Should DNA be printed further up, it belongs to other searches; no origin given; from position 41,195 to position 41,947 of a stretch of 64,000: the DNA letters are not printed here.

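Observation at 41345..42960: GC-poor two-gene module: defence-type ABC ATPase plus overlapping 150-aa partner, inserted between mutL and a membrane protein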

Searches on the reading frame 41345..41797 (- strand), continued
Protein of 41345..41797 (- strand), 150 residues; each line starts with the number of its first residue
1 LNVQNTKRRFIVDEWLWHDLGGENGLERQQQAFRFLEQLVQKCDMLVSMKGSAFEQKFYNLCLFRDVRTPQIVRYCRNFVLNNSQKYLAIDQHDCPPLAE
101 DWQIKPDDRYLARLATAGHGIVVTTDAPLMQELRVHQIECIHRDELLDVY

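Call 89: fold_search(model_id=the predicted structure, library=pdb)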
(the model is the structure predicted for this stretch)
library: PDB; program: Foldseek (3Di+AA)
matches with E <= 10: 834; with E <= 0.001: 0
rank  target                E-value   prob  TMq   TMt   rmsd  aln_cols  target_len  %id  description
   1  1o4w                  1.4e-03  1.00  0.51  0.58   4.9       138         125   11  CRYSTAL STRUCTURE OF a PIN (PILT N-TERMINUS) DOMAIN CONTAINING PROTEIN (AF0591) FROM ARCHAEOGLOBUS FULGIDUS AT 1.90 A RE (released 2003-07-29)
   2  1v96_A                2.0e-03  1.00  0.56  0.57   5.4       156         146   12  Crystal structure of hypothetical protein of unknown function from pyrococcus horikoshii OT3 (released 2005-02-01)
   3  3ix7_A                2.5e-03  1.00  0.53  0.59   4.5       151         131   12  Crystal structure of a domain of functionally unknown protein from Thermus thermophilus HB8 (released 2009-09-22)
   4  1ye5_A                2.7e-03  1.00  0.58  0.60   4.9       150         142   11  Crystal structure of hypothetical protein of unknown function from pyrococcus horikoshii OT3 (released 2005-05-17)
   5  5h4g_B                2.9e-03  1.00  0.56  0.59   5.4       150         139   11  Structure of PIN-domain protein (VapC4 toxin) from Pyrococcus horikoshii determined at 1.77 A resolution (released 2016-11-23)
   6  5h4g_A                4.8e-03  0.99  0.50  0.51   5.4       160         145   11  Structure of PIN-domain protein (VapC4 toxin) from Pyrococcus horikoshii determined at 1.77 A resolution (released 2016-11-23)
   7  1ye5_B                5.1e-03  1.00  0.56  0.56   5.2       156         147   12  Crystal structure of hypothetical protein of unknown function from pyrococcus horikoshii OT3 (released 2005-05-17)
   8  6h25_J                6.5e-03  0.99  0.46  0.11   6.1       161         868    8  Human nuclear RNA exosome EXO-10-MPP6 complex (released 2018-08-15)
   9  2mdt_MODEL_1_A        1.5e-02  0.99  0.50  0.59   5.1       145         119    9  a PilT N-terminus domain protein SSO1118 from hyperthemophilic archaeon Sulfolobus solfataricus P2 (released 2013-11-20)
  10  1y82_A                1.5e-02  0.99  0.57  0.57   4.8       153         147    8  Conserved hypothetical protein Pfu-367848-001 from Pyrococcus furiosus (released 2005-01-25)
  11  3ix7_B                1.5e-02  0.99  0.50  0.55   4.8       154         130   14  Crystal structure of a domain of functionally unknown protein from Thermus thermophilus HB8 (released 2009-09-22)
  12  1v96_B                1.6e-02  0.99  0.55  0.57   5.2       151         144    9  Crystal structure of hypothetical protein of unknown function from pyrococcus horikoshii OT3 (released 2005-02-01)
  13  7e8j_A                1.7e-02  0.98  0.49  0.39   6.3       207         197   12  Crystal structure of Proteinaceous RNase P (PRORP) from Thermococcus celer (released 2022-03-02)
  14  3h87_B                2.2e-02  0.97  0.49  0.52   5.7       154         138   10  Rv0301 Rv0300 Toxin Antitoxin Complex from Mycobacterium tuberculosis (released 2009-05-05)
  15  3i8o                  2.3e-02  0.96  0.47  0.49   7.1       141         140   11  A domain of a functionally unknown protein from Methanocaldococcus jannaschii DSM 2661. (released 2009-07-21)
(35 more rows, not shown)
